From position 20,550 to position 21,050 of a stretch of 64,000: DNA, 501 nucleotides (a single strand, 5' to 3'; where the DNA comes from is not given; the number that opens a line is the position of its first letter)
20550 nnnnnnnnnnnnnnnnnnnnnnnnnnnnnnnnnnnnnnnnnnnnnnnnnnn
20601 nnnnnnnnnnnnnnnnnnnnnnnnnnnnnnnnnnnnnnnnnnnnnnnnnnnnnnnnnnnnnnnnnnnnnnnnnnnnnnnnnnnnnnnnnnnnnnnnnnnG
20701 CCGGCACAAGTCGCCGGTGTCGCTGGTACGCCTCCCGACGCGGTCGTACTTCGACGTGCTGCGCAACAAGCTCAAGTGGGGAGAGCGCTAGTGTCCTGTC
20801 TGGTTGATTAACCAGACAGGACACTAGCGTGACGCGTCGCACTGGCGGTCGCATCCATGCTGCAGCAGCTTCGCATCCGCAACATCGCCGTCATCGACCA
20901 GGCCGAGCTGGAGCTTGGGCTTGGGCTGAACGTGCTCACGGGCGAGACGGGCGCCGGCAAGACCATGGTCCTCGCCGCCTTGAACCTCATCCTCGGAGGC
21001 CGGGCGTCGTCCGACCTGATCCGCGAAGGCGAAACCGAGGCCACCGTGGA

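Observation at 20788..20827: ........-family palindromes sit exactly on stop/start codons of adjacent cistrons (nadK|recN, FAD-protein|Mo-enzyme, proC|tonB-like)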

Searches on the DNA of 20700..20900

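Call 70: search_rna_families(source=window, start=20700, end=20900, threshold=evalue, max_evalue=1)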
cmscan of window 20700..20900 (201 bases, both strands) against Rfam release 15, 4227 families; matches with E-value up to 1: 10.
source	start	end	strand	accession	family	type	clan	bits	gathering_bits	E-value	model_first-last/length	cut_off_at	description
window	20786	20829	-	RF03734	mir-4773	Gene; miRNA;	-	24.9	100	0.014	19-60/78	no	mir-4773 microRNA precursor family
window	20786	20829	-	RF03701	mir-4041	Gene; miRNA;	-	22.8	74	0.036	1-54/54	no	mir-4041 microRNA precursor family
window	20786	20829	+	RF03701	mir-4041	Gene; miRNA;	-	22.5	74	0.044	1-54/54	no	mir-4041 microRNA precursor family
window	20781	20832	+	RF03403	mir-5366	Gene; miRNA;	-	20.9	73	0.031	1-71/71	no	mir-5366 microRNA precursor family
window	20775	20843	+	RF00711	mir-449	Gene; miRNA;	CL00087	20.2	60.4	0.032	1-86/86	no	mir-449 microRNA precursor family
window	20786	20830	+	RF04036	mir-2076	Gene; miRNA;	-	20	90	0.075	1-68/68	no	mir-2076 microRNA precursor family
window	20785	20830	-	RF03638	mir-1537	Gene; miRNA;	-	19.5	63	0.13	1-61/61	no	mir-1537 microRNA precursor family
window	20786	20828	-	RF03175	MIR3454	Gene; miRNA;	-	19.4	142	0.1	1-147/147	no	MIR3454 microRNA precursor family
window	20793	20875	+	RF00374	Gammaretro_CES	Cis-reg;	-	19.2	93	0.41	1-101/101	no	Gammaretrovirus core encapsidation signal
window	20786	20829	+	RF04039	mir-2242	Gene; miRNA;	-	18.9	70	0.071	29-75/95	no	mir-2242 microRNA precursor family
